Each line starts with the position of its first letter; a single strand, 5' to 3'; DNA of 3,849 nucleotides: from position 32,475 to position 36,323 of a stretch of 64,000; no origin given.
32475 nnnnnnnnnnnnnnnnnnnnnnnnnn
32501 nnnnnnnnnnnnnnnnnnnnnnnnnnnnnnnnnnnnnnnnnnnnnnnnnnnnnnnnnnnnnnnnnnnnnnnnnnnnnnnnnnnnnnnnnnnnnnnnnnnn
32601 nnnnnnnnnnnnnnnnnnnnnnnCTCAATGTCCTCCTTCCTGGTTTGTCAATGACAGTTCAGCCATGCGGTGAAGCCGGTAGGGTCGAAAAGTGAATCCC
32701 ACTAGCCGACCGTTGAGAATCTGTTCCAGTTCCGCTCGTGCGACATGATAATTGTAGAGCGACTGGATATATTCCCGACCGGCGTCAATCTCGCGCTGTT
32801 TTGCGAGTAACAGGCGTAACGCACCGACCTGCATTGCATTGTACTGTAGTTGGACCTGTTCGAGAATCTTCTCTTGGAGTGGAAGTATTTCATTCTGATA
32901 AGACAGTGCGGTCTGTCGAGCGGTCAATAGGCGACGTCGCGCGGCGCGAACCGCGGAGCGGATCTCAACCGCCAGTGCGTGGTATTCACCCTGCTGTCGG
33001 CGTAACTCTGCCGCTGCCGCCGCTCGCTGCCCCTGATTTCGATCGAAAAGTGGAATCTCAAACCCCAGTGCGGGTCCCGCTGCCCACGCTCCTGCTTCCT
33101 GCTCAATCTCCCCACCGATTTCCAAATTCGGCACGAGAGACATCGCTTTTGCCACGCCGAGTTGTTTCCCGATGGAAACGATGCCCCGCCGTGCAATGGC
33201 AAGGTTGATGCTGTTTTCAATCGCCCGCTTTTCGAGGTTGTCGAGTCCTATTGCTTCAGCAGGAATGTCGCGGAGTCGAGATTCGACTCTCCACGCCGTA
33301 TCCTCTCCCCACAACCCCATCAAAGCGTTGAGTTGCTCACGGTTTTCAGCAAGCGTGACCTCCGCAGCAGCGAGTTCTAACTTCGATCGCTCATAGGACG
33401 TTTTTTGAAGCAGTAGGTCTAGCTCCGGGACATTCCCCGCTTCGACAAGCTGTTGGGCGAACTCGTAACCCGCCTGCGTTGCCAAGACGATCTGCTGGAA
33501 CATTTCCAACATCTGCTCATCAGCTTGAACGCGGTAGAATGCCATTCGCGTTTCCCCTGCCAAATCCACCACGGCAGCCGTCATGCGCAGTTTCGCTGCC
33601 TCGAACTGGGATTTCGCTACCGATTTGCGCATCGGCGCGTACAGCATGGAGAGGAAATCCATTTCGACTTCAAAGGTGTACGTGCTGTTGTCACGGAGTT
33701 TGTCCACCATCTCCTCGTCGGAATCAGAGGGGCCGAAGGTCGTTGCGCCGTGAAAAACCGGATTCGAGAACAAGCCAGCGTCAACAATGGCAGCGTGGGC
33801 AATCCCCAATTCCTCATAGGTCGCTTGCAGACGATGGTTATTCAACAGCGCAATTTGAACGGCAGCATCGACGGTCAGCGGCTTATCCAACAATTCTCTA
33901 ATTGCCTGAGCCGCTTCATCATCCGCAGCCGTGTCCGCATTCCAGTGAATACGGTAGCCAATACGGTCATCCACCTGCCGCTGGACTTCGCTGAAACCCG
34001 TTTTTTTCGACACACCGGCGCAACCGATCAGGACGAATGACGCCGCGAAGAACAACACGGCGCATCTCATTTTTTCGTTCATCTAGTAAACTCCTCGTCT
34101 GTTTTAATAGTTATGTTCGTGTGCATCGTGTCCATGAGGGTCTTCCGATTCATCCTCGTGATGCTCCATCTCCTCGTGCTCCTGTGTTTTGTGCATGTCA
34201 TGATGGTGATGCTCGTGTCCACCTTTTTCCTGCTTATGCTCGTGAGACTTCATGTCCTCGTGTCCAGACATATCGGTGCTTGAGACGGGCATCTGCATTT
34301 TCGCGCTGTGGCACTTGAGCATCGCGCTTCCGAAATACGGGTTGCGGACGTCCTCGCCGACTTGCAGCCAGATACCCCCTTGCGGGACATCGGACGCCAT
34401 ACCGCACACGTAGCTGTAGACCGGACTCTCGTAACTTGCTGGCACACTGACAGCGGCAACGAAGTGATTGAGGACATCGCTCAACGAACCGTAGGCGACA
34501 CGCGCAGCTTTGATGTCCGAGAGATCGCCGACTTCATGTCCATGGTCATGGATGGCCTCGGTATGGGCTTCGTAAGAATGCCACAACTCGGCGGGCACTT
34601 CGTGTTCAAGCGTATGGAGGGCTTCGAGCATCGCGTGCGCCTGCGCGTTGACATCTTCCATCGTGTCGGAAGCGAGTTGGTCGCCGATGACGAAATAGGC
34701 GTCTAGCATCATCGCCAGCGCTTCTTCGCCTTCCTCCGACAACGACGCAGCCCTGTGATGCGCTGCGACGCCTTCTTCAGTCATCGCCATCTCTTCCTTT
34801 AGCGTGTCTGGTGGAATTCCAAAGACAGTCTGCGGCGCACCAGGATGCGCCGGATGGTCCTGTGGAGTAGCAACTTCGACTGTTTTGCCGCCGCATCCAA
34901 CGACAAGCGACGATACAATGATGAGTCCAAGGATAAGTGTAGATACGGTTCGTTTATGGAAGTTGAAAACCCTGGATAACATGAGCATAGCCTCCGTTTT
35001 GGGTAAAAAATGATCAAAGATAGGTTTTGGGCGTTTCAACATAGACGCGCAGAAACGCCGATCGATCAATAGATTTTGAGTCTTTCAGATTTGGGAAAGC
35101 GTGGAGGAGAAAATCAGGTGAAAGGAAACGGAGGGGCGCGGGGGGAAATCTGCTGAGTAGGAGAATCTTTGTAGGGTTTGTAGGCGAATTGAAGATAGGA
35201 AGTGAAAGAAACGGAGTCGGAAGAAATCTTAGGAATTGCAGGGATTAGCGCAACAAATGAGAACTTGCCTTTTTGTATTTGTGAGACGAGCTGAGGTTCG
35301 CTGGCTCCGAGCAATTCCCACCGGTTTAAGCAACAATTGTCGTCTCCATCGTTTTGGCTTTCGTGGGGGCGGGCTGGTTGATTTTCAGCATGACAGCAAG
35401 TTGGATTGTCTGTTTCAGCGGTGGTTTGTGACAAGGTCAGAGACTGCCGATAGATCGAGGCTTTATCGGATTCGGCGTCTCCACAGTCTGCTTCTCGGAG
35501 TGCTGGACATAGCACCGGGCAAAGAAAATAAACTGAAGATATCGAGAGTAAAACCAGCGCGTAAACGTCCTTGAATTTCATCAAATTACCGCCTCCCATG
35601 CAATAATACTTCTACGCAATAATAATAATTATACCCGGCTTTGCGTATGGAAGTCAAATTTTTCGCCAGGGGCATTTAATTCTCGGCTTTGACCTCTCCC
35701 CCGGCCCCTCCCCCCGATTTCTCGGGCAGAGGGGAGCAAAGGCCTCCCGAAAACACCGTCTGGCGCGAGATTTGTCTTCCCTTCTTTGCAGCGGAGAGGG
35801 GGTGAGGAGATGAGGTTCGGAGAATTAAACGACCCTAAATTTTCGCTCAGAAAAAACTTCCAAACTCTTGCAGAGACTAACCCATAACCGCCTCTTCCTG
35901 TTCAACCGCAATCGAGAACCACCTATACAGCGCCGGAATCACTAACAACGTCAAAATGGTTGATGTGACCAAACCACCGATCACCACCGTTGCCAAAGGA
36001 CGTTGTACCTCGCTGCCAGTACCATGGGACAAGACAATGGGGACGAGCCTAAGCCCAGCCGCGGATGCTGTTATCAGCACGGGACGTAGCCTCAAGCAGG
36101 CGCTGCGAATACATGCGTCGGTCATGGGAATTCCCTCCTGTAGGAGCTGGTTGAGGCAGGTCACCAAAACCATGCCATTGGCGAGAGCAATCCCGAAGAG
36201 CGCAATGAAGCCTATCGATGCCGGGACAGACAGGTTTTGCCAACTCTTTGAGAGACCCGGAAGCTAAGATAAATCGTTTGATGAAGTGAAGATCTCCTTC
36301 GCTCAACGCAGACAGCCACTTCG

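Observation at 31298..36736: Copper-resistance islet with remnant pump and orphan sorting-domain fragment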

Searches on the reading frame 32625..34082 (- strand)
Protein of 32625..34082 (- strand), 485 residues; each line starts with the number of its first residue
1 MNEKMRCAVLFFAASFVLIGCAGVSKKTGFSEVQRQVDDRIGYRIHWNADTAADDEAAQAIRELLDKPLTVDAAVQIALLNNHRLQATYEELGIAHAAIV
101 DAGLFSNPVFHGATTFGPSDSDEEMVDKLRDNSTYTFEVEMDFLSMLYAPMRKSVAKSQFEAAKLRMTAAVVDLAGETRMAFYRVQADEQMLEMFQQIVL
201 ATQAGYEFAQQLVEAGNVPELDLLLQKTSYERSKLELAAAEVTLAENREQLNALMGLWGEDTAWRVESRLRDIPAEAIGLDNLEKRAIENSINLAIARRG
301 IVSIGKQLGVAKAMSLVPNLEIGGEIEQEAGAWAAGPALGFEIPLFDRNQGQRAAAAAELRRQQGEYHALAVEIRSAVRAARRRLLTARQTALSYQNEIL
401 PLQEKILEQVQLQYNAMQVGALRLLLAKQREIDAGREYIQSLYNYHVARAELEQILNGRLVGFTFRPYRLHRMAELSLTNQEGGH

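Call 4: search_protein_families(library=pfam, proteins=[window:32625-34082:-], max_evalue=0.01)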
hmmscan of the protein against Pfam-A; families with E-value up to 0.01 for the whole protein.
window:32625-34082:- (485 aa): 1 family
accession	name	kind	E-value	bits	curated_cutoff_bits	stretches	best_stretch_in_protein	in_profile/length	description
PF02321.23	OEP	-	1.2e-33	116.9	22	2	280-457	1-187/187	Outer membrane efflux protein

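Call 46: search_protein_families(library=ncbifam, proteins=[window:32625-34082:-], max_evalue=0.01)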
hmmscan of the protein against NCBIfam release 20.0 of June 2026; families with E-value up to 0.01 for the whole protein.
window:32625-34082:- (485 aa): 3 families
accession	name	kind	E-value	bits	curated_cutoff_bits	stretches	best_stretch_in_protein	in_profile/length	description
TIGR01844.1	type_I_sec_TolC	subfamily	2e-13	50.1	225.15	1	69-455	3-396/414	TolC family outer membrane protein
NF045679.1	DiMtlExpIhpA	equivalog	2e-07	30.1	650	1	66-456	28-412/424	divalent metal ion exporter subunit IhpA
TIGR01845.1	outer_NodT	subfamily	3.8e-06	26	210.05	1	71-441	59-442/460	efflux transporter outer membrane subunit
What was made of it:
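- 32625..34082 (-): OEP-family outer-membrane lipoprotein. It is intact and is the constant upstream neighbour of the MCO gene. NodT scores 26 against a cutoff of 210, and TolC 50 against 225 (call 46).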

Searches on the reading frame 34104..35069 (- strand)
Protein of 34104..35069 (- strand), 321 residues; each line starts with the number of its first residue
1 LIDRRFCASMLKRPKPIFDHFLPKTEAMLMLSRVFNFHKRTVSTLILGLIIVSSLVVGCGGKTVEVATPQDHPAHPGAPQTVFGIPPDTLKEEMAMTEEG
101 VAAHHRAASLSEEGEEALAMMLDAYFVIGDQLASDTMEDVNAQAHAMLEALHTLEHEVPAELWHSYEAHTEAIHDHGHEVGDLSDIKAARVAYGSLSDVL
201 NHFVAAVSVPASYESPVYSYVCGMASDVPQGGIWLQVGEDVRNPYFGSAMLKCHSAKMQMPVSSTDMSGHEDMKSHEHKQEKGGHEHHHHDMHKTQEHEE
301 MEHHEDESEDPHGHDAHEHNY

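Call 4: search_protein_families(library=pfam, proteins=[window:34104-35069:-], max_evalue=0.01)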
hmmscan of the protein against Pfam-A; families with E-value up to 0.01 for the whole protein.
window:34104-35069:- (321 aa): 1 family
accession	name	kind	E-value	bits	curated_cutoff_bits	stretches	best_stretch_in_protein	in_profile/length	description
PF11827.13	DUF3347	-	0.00017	22.8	25.5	1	122-207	2-88/93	Protein of unknown function (DUF3347)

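Call 46: search_protein_families(library=ncbifam, proteins=[window:34104-34982:-], max_evalue=0.01)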
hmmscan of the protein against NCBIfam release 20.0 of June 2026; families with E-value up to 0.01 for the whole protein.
window:34104-34982:- (292 aa): 1 family
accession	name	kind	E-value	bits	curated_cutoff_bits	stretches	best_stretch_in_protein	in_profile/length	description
NF047615.1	LIC13259_LIC11441_fam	subfamily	0.0017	18.8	100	1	146-217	76-137/144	LIC13259/LIC11441 family protein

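Call 48: search_protein_families(library=pfam, proteins=[window:34104-34982:-], max_evalue=1)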
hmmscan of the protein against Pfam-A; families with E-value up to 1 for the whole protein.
window:34104-34982:- (292 aa): 2 families
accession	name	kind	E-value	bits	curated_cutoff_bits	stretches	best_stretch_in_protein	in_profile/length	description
PF11827.13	DUF3347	-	0.00015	23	25.5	1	93-178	2-88/93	Protein of unknown function (DUF3347)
PF12253.13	CAF1A_dimeriz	-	0.0086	16.7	25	1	206-279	3-74/75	Chromatin assembly factor 1 subunit A dimerization domain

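Call 68: find_related_loci(query=A5, collection=metagenome_contigs, flank=10000)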
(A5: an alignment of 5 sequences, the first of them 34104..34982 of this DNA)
Query A5 (292 aa) in metagenome_contigs; peptide patterns used: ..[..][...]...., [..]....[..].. (x = any residue, [..] = any of these).
600 stretches matched a pattern, but none encodes a relative of the query by tblastn (E <= 1e-3).

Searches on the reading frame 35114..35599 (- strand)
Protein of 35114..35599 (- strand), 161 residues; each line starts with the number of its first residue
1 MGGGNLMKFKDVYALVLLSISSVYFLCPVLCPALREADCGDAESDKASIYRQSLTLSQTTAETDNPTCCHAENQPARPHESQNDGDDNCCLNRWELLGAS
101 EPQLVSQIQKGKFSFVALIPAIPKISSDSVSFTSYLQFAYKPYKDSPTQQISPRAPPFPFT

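Call 4: search_protein_families(library=pfam, proteins=[window:35114-35599:-], max_evalue=0.01)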
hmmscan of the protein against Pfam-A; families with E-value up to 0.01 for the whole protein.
window:35114-35599:- (161 aa): 0 families

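Call 8: find_encoding_contigs(protein=window:35114-35599:-, flank=10000, max_places=10)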
Protein window:35114-35599:- (161 aa): no gene with exactly this product is on record in the collection.

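Call 46: search_protein_families(library=ncbifam, proteins=[window:35114-35581:-], max_evalue=0.01)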
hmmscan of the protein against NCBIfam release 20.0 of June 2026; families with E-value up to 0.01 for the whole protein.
window:35114-35581:- (155 aa): 0 families

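Call 48: search_protein_families(library=pfam, proteins=[window:35114-35581:-], max_evalue=1)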
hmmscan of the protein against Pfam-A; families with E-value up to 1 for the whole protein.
window:35114-35581:- (155 aa): 0 families

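Call 66: find_related_loci(query=A4, collection=metagenome_contigs, flank=10000)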
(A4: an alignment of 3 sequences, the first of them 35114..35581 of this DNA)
Query A4 (155 aa) in metagenome_contigs; peptide patterns used: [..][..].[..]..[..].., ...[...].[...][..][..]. (x = any residue, [..] = any of these).
160 stretches matched a pattern, but none encodes a relative of the query by tblastn (E <= 1e-3).
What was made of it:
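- Tried and rejected: Both metagenome_contigs scans, with the X and the DUF3347-like alignments, confirmed no relative (calls 66, 68).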

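Call 69: search_protein_representatives(protein=window:35114-35581:-)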
Query: 155 residues. Proteins with E-value up to 0.001 (for the whole library): 15; up to 1e-10: 11; up to 1e-30: 2. The best 15 are listed.
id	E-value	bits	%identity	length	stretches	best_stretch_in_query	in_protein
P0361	3.8e-49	182.5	58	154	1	1-153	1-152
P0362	2.1e-36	141.1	49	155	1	1-153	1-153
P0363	2.3e-28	115.0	45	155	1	3-152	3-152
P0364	1.0e-26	109.7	42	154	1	1-154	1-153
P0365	9.8e-23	96.7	40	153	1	1-153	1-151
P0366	3.1e-21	91.9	52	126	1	1-98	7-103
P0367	1.9e-20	89.3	46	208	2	38-153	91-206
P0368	1.4e-16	76.7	39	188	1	1-153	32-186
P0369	7.4e-16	74.4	52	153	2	93-152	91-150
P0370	4.8e-14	68.5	32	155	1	4-152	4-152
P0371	6.8e-14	68.0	40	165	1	1-153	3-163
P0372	2.4e-10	56.5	39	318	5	70-103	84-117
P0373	9.5e-08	48.1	34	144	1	1-151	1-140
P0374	1.9e-04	37.4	28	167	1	2-152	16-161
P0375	3.8e-04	36.4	32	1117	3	111-151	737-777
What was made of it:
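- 35114..35581 (-): ORF X, 155 aa. It is a candidate CutF/CruR-like copper-sensing arrest leader that heads the operon. The family has 15 clusters among 1.84 billion representatives (call 69).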

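Call 80: search_protein_families(library=pfam, alignment_id=A6, max_evalue=5)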
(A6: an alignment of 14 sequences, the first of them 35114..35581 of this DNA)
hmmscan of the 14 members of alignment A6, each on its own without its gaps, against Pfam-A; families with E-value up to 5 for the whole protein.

A. member 1, window:35114-35581:- (155 aa): 0 families

B. families by the number of members that match (of 14 scanned): 3 families
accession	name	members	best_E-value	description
PF02754.22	CCG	1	0.085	Cysteine-rich domain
PF19832.4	DUF6313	1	0.22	Family of unknown function (DUF6313)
PF21094.3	Nup188_SH3-like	1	0.26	Nup188 SH3-like domain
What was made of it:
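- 35114..35581 (-): No Pfam family matches (calls 48, 80).
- On CutF/CruR copper-responsive leader (DUF2946, PF11162): None of the 14 X-family members matches, even at E up to 5 (call 80).
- No member of the X family matches Pfam DUF2946, the family of CutF and CruR, even at E up to 5 (call 80). There is no DUF2946 match (call 80).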

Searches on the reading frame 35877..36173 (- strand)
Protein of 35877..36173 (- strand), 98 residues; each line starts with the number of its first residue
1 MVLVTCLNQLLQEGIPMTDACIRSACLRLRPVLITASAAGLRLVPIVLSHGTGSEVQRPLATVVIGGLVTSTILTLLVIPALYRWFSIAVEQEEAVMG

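Call 4: search_protein_families(library=pfam, proteins=[window:35877-36173:-], max_evalue=0.01)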
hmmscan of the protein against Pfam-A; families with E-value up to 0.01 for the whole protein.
window:35877-36173:- (98 aa): 1 family
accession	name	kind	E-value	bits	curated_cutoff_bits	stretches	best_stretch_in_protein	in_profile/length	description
PF00873.25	ACR_tran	-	1.4e-27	96.3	28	1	2-86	935-1020/1021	AcrB/AcrD/AcrF family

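Call 9: find_encoding_contigs(protein=window:35877-36173:-, flank=10000, max_places=10)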
Protein window:35877-36173:- (98 aa): no gene with exactly this product is on record in the collection.
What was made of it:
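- Tried and rejected: Exact-protein look-ups of X (as the 161-aa form) and of the 98-aa cusA' ORF found nothing, because public gene calls use other starts (calls 8, 9).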
